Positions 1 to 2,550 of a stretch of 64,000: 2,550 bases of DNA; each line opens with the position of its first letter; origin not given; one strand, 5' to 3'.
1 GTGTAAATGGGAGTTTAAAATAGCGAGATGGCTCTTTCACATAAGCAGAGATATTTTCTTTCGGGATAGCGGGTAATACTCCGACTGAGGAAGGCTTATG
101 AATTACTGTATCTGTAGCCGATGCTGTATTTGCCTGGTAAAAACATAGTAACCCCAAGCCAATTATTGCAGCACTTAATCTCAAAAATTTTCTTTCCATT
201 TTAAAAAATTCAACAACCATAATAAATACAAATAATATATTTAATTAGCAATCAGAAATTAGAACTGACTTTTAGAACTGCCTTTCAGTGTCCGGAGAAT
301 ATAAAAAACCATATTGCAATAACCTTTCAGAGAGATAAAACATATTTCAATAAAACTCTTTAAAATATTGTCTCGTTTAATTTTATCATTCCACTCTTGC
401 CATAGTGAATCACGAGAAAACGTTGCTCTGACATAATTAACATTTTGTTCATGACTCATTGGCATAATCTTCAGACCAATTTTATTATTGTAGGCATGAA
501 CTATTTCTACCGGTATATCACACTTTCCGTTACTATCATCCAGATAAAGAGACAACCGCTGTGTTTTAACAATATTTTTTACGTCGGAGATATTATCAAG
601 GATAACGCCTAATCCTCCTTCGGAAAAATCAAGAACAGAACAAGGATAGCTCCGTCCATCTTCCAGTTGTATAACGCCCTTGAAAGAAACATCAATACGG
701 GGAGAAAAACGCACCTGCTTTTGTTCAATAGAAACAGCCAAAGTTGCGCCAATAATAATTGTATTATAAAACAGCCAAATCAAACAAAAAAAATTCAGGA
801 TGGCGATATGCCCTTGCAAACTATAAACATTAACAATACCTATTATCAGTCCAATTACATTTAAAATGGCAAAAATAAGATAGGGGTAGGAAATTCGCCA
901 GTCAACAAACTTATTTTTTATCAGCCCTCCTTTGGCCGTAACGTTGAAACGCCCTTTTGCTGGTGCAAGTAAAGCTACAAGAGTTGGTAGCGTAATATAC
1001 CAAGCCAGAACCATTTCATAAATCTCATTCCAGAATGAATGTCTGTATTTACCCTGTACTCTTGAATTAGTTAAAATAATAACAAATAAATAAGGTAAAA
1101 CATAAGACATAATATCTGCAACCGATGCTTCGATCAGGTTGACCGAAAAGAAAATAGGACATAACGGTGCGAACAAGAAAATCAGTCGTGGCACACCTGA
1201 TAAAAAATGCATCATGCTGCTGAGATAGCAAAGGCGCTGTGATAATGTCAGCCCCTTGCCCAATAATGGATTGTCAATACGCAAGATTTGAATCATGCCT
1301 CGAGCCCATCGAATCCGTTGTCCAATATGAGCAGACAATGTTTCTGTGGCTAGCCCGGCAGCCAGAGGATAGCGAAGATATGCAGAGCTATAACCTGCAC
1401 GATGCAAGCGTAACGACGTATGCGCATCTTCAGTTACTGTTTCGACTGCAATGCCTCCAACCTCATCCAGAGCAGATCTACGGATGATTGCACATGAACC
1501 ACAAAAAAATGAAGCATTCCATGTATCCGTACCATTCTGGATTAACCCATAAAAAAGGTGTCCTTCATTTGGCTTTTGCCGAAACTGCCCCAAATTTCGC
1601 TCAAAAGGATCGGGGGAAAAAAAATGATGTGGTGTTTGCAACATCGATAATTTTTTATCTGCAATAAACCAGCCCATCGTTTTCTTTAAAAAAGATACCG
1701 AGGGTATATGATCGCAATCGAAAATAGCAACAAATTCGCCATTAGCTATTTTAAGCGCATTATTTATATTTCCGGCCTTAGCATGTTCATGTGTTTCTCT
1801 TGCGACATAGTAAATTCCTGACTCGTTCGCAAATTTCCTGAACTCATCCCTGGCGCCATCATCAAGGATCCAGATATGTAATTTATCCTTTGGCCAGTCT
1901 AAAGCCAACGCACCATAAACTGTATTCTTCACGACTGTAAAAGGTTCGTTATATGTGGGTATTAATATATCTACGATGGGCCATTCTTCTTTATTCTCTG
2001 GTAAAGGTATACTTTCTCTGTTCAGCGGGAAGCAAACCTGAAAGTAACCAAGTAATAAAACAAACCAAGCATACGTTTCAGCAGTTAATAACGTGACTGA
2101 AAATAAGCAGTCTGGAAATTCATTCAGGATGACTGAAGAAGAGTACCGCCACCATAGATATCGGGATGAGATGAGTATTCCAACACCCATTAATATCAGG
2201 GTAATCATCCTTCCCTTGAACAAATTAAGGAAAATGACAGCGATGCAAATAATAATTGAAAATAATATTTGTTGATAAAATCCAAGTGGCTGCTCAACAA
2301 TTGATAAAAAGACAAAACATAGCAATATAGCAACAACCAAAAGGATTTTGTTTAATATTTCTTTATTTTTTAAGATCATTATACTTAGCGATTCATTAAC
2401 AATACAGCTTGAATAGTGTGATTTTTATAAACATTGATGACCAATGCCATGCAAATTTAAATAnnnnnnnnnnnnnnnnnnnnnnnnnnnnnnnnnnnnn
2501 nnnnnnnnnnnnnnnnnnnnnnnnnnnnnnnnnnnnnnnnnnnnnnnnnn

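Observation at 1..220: Signal-peptide protein immediately downstream of the BcsA-like gene, truncated by the window edge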

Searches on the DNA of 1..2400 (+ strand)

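Call 6: search_dna_similar(query=window:1-2400:+, collection=ecoli_genomes, mode=near, max_rows=15)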
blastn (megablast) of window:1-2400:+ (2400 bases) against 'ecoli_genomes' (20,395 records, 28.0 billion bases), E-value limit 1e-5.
Records with a match: 10; places in all: 10; records where one place covers at least 80% of the query: 9.
Genomes with a match: 10 of 5426; with a place that covers at least 80% of the query: 9. Places per genome that has any: lowest 1, median 1, highest 1. On chromosomes: 9 places; on plasmids: 1.
Best place of each record, by identity: >=99% 1; 90-95% 1; 80-90% 7; 60-80% 1.
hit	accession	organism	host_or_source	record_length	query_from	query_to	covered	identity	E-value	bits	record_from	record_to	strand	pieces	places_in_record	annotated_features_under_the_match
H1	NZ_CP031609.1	Escherichia coli strain N3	Homo sapiens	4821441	1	2400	100%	100.0%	0e+0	4433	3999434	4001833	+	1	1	bcsA: UDP-forming cellulose synthase catalytic subunit | bcsB: cellulose biosynthesis cyclic di-GMP-binding regulatory protein BcsB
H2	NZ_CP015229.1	Escherichia coli strain 06-00048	alfalfa sprout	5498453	1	2399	100%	94.4%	0e+0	3688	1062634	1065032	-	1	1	bcsA: UDP-forming cellulose synthase catalytic subunit | bcsB: cellulose biosynthesis cyclic di-GMP-binding regulatory protein BcsB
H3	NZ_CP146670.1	Escherichia coli strain MS 21-1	Homo sapiens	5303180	1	2399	100%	85.0%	0e+0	2431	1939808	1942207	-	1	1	bcsA: UDP-forming cellulose synthase catalytic subunit | bcsB: cellulose biosynthesis cyclic di-GMP-binding regulatory protein BcsB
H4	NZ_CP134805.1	Escherichia coli strain E7-1N7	agricultural environment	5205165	1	2399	100%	85.0%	0e+0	2431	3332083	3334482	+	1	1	bcsA: UDP-forming cellulose synthase catalytic subunit | bcsB: cellulose biosynthesis cyclic di-GMP-binding regulatory protein BcsB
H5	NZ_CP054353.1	Escherichia coli strain SCU-172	Homo sapiens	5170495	1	2399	100%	84.9%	0e+0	2425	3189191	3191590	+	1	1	bcsA: UDP-forming cellulose synthase catalytic subunit | cellulose biosynthesis cyclic di-GMP-binding regulatory protein BcsB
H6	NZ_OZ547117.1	Escherichia coli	Homo sapiens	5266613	1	2399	100%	84.9%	0e+0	2420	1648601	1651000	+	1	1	bcsA: UDP-forming cellulose synthase catalytic subunit | cellulose biosynthesis cyclic di-GMP-binding regulatory protein BcsB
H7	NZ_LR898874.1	Escherichia coli strain MSB1_4I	Homo sapiens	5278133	1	2399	100%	84.9%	0e+0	2420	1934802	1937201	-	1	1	bcsA: UDP-forming cellulose synthase catalytic subunit | cellulose biosynthesis cyclic di-GMP-binding regulatory protein BcsB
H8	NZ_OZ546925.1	Escherichia coli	Homo sapiens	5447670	1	2399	100%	84.8%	0e+0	2414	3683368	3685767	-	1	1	bcsA: UDP-forming cellulose synthase catalytic subunit | bcsB: cellulose biosynthesis cyclic di-GMP-binding regulatory protein BcsB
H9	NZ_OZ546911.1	Escherichia coli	Homo sapiens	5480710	1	2399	100%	84.8%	0e+0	2414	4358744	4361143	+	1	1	bcsA: UDP-forming cellulose synthase catalytic subunit | bcsB: cellulose biosynthesis cyclic di-GMP-binding regulatory protein BcsB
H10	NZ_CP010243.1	Escherichia coli strain S56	not applicable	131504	689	2083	58%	74.6%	2e-167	599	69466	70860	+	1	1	bcsA: UDP-forming cellulose synthase catalytic subunit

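Call 7: search_dna_similar(query=window:1-2400:+, collection=plasmids, mode=near, max_rows=10)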
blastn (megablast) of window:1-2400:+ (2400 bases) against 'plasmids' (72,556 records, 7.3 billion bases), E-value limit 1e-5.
Records with a match: 1; places in all: 1; records where one place covers at least 80% of the query: 0.
Best place of each record, by identity: 60-80% 1.
By first word of the organism name: Escherichia 1.
By predicted mobility (MOB-suite, as given by PLSDB): mobilizable 1.
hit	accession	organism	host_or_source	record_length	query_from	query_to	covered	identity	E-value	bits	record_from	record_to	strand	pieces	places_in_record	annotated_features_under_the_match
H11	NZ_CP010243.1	Escherichia coli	-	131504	689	2083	58%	74.6%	6e-168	599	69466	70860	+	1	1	bcsA: UDP-forming cellulose synthase catalytic subunit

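Call 8: get_annotated_region(hit=H1, flank=14000)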
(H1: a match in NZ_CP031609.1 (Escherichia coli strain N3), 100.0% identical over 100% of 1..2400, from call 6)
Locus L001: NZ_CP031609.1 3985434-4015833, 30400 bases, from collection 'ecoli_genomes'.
description: Escherichia coli strain N3 chromosome, complete genome
organism: Escherichia coli strain N3 (NCBI taxid 562)
replicon: chromosome; assembly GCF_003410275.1
host: Homo sapiens; source: Rectal swab; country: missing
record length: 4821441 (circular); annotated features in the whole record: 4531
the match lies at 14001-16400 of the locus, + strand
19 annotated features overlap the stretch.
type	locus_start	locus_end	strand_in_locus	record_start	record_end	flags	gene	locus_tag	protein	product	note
CDS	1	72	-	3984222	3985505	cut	aroA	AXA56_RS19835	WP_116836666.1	3-phosphoshikimate 1-carboxyvinyltransferase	-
CDS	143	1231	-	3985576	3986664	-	serC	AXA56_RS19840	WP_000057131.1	3-phosphoserine/phosphohydroxythreonine transaminase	-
CDS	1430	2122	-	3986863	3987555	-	ycaP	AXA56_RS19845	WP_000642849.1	DUF421 domain-containing protein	-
CDS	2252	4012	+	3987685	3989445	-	ycaO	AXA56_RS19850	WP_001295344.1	30S ribosomal protein S12 methylthiotransferase accessory factor YcaO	-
CDS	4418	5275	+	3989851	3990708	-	focA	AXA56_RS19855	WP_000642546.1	formate transporter FocA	-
CDS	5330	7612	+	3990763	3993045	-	pflB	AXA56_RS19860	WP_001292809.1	formate C-acetyltransferase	-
CDS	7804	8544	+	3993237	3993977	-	pflA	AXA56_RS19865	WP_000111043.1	pyruvate formate lyase 1-activating protein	-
CDS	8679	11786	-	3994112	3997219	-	bcsC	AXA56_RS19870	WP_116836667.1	cellulose synthase complex outer membrane protein BcsC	-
CDS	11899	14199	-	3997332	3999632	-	bcsB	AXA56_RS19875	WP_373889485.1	cellulose biosynthesis cyclic di-GMP-binding regulatory protein BcsB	-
CDS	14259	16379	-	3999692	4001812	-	bcsA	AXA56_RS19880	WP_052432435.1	UDP-forming cellulose synthase catalytic subunit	-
CDS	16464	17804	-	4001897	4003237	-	-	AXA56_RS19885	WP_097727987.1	GGDEF domain-containing protein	-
CDS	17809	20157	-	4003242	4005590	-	-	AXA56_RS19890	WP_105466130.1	sensor domain-containing phosphodiesterase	-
CDS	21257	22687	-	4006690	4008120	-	ycaM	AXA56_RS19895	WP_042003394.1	APC family permease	-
CDS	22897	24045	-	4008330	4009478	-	ycaD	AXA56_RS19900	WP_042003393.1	MFS transporter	-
CDS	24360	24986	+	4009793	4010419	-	ycaC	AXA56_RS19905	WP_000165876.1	isochorismate family cysteine hydrolase YcaC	-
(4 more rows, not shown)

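Call 15: get_annotated_region(hit=H2, flank=12000)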
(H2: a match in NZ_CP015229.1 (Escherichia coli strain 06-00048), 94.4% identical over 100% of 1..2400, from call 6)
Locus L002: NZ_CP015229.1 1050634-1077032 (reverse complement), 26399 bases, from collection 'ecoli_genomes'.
description: Escherichia coli strain 06-00048 chromosome, complete genome
organism: Escherichia coli strain 06-00048 (NCBI taxid 562)
replicon: chromosome; assembly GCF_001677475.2
host: -; source: alfalfa sprout; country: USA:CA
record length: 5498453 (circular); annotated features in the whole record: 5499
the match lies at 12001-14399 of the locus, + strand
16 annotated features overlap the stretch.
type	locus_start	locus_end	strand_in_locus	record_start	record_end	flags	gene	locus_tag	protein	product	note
CDS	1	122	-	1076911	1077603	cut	ycaP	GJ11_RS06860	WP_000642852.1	DUF421 domain-containing protein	-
CDS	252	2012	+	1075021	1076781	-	ycaO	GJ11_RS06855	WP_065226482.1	30S ribosomal protein S12 methylthiotransferase accessory factor YcaO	-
CDS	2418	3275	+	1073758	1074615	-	focA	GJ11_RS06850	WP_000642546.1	formate transporter FocA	-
CDS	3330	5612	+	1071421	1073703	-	pflB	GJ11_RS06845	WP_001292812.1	formate C-acetyltransferase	-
CDS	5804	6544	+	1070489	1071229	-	pflA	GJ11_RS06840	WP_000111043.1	pyruvate formate lyase 1-activating protein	-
CDS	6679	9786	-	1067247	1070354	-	bcsC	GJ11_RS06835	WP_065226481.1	cellulose synthase complex outer membrane protein BcsC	-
CDS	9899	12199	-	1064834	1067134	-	bcsB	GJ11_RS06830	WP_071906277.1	cellulose biosynthesis cyclic di-GMP-binding regulatory protein BcsB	-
CDS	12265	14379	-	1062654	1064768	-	bcsA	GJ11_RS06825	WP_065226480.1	UDP-forming cellulose synthase catalytic subunit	-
CDS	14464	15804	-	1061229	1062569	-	-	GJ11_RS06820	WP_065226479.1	GGDEF domain-containing protein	-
CDS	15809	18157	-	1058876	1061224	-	-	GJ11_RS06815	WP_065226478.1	EAL domain-containing protein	-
CDS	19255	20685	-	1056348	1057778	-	ycaM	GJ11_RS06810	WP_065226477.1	APC family permease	-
CDS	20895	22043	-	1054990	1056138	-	ycaD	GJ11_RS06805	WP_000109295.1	MFS transporter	-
CDS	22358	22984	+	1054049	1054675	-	ycaC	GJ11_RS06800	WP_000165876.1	isochorismate family cysteine hydrolase YcaC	-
CDS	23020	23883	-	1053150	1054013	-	dmsC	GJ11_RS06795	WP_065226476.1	dimethyl sulfoxide reductase anchor subunit DmsC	-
CDS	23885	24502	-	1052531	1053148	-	dmsB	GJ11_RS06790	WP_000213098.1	dimethylsulfoxide reductase iron-sulfur subunit DmsB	-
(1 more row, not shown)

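Call 16: get_annotated_region(hit=H3, flank=12000)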
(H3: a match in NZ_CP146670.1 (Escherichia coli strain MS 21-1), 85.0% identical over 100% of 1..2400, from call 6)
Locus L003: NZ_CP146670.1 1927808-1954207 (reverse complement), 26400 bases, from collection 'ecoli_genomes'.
description: Escherichia coli strain MS 21-1 chromosome, complete genome
organism: Escherichia coli strain MS 21-1 (NCBI taxid 562)
replicon: chromosome; assembly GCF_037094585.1
host: Homo sapiens; source: Colon; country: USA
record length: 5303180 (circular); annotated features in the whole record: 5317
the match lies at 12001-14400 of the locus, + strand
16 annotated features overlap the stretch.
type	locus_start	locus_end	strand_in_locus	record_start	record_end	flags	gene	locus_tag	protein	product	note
CDS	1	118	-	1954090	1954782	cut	ycaP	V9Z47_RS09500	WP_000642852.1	DUF421 domain-containing protein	-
CDS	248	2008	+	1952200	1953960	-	ycaO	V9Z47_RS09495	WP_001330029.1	30S ribosomal protein S12 methylthiotransferase accessory factor YcaO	-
CDS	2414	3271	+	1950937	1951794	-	focA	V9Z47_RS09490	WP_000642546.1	formate transporter FocA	-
CDS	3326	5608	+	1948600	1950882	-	pflB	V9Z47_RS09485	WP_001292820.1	formate C-acetyltransferase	-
CDS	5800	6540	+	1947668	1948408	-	pflA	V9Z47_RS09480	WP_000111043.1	pyruvate formate lyase 1-activating protein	-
CDS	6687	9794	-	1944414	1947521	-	bcsC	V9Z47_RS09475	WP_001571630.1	cellulose synthase complex outer membrane protein BcsC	-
CDS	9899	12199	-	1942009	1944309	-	bcsB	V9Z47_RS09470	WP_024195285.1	cellulose biosynthesis cyclic di-GMP-binding regulatory protein BcsB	-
CDS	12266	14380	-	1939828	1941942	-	bcsA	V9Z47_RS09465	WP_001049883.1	UDP-forming cellulose synthase catalytic subunit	-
CDS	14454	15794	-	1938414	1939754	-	-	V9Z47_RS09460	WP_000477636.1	GGDEF domain-containing protein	-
CDS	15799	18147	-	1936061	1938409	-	-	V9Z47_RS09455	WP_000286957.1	EAL domain-containing protein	-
CDS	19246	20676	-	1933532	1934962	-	ycaM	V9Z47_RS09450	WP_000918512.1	APC family permease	-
CDS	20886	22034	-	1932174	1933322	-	ycaD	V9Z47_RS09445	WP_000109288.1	MFS transporter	-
CDS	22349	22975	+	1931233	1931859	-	ycaC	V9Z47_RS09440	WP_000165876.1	isochorismate family cysteine hydrolase YcaC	-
CDS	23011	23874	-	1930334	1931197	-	dmsC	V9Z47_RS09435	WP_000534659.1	dimethyl sulfoxide reductase anchor subunit DmsC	-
CDS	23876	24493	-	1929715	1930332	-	dmsB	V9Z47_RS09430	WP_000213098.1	dimethylsulfoxide reductase iron-sulfur subunit DmsB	-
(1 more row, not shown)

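Call 17: get_annotated_region(hit=H10, flank=12000)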
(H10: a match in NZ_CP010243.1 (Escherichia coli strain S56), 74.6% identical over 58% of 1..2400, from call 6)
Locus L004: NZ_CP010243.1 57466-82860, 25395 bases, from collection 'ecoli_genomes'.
description: Escherichia coli strain S56 plasmid A, complete sequence
organism: Escherichia coli strain S56 (NCBI taxid 562)
replicon: plasmid A; assembly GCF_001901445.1
host: not applicable; source: -; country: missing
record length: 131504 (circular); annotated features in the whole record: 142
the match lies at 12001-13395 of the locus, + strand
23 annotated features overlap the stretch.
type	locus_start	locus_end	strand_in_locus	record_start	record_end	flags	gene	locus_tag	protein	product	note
CDS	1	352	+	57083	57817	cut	-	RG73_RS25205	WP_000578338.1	helix-turn-helix domain-containing protein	-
CDS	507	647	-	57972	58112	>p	-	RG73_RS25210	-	L-threonine dehydrogenase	incomplete; partial in the middle of a contig; missing N-terminus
CDS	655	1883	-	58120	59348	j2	-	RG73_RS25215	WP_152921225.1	IS3 family transposase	programmed frameshift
CDS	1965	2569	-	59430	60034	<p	-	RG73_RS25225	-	IS1 family transposase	frameshifted; incomplete; partial in the middle of a contig; missing C-terminus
CDS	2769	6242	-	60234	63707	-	bcsC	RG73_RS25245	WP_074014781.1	cellulose synthase complex outer membrane protein BcsC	-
CDS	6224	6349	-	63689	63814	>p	-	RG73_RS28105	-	cellulose synthase complex periplasmic endoglucanase BcsZ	catalyzes the hydrolysis of 1,4-beta-D-glucosidic linkages in cellulose, lichenin and cereal beta-D-glucans; ...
CDS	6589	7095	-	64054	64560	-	tnpA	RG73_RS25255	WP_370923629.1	IS200/IS605 family transposase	-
CDS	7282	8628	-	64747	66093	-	ltrA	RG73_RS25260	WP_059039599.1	group II intron reverse transcriptase/maturase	-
CDS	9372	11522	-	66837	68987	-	bcsB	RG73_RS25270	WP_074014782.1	cellulose biosynthesis cyclic di-GMP-binding regulatory protein BcsB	-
CDS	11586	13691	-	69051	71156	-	bcsA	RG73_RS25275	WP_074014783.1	UDP-forming cellulose synthase catalytic subunit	-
CDS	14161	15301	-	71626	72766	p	-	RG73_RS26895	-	IS3 family transposase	frameshifted; internal stop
CDS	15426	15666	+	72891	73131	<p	-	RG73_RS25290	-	type II secretion system minor pseudopilin GspK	frameshifted; incomplete; partial in the middle of a contig; missing N-terminus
CDS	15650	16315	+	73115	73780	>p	-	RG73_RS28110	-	type II secretion system protein GspL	similar to general secretory pathway protein L; internal stop; incomplete; partial in the middle of a contig; missing ...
CDS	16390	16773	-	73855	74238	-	-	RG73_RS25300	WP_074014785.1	GGDEF domain-containing protein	-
CDS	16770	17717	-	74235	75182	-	-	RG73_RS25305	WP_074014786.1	hypothetical protein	-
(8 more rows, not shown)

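Call 33: search_dna_similar(query=L001:8679-11200:+, collection=ecoli_genomes, mode=near, max_rows=12)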
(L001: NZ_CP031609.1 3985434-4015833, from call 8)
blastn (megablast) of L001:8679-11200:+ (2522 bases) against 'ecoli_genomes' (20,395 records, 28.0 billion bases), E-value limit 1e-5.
Records with a match: 5548; places in all: 5566; records where one place covers at least 80% of the query: 5532.
Genomes with a match: 5422 of 5426; with a place that covers at least 80% of the query: 5407. Places per genome that has any: lowest 1, median 1, highest 3. On chromosomes: 5439 places; on plasmids: 127.
Best place of each record, by identity: >=99% 1; 95-99% 5512; 90-95% 35.
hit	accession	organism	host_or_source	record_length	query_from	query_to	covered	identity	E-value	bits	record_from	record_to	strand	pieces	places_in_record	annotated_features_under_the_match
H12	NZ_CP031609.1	Escherichia coli strain N3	Homo sapiens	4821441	1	2522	100%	100.0%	0e+0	4658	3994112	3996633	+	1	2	bcsC: cellulose synthase complex outer membrane protein BcsC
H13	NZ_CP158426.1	Escherichia coli strain NRZ14408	Homo sapiens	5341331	1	2522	100%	97.5%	0e+0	4303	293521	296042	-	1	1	bcsC: cellulose synthase complex outer membrane protein BcsC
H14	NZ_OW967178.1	Escherichia coli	Homo sapiens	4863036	1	2522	100%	97.5%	0e+0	4303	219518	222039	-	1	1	bcsC: cellulose synthase complex outer membrane protein BcsC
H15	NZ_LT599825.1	Escherichia coli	-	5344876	1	2522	100%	97.5%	0e+0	4303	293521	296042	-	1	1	bcsC: cellulose synthase complex outer membrane protein BcsC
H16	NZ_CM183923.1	Escherichia coli strain GMF065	Homo sapiens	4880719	1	2522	100%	97.5%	0e+0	4303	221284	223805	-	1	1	bcsC: cellulose synthase complex outer membrane protein BcsC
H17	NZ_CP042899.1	Escherichia coli strain CFSAN061763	missing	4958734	1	2522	100%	96.9%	0e+0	4226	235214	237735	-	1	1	bcsC: cellulose synthase complex outer membrane protein BcsC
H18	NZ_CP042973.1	Escherichia coli strain CFSAN061768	missing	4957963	1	2522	100%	96.9%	0e+0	4226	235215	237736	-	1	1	bcsC: cellulose synthase complex outer membrane protein BcsC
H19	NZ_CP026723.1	Escherichia coli strain 266917_2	Homo sapiens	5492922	1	2522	100%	96.9%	0e+0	4226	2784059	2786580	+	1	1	bcsC: cellulose synthase complex outer membrane protein BcsC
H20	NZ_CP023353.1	Escherichia coli strain 746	canine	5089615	1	2522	100%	96.9%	0e+0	4226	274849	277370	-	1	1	bcsC: cellulose synthase complex outer membrane protein BcsC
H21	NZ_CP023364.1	Escherichia coli strain 144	canine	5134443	1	2522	100%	96.9%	0e+0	4226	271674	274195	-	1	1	bcsC: cellulose synthase complex outer membrane protein BcsC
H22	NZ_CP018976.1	Escherichia coli strain Ecol_545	Homo sapiens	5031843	1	2522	100%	96.9%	0e+0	4226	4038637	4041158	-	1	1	bcsC: cellulose synthase complex outer membrane protein BcsC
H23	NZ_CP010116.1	Escherichia coli strain C1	cow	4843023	1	2522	100%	96.9%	0e+0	4226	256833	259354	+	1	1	bcsC: cellulose synthase complex outer membrane protein BcsC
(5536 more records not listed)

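Call 54: search_rna_families(source=L001, start=8400, end=21400, threshold=evalue, max_evalue=0.1)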
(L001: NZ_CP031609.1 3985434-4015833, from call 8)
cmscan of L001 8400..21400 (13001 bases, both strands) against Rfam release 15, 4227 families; matches with E-value up to 0.1: 1.
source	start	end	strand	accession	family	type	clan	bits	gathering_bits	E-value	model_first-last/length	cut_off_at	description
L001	16742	16796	-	RF01123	sR35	Gene; snRNA; snoRNA; CD-box;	-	22.8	60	0.044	1-57/57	no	Small nucleolar RNA sR35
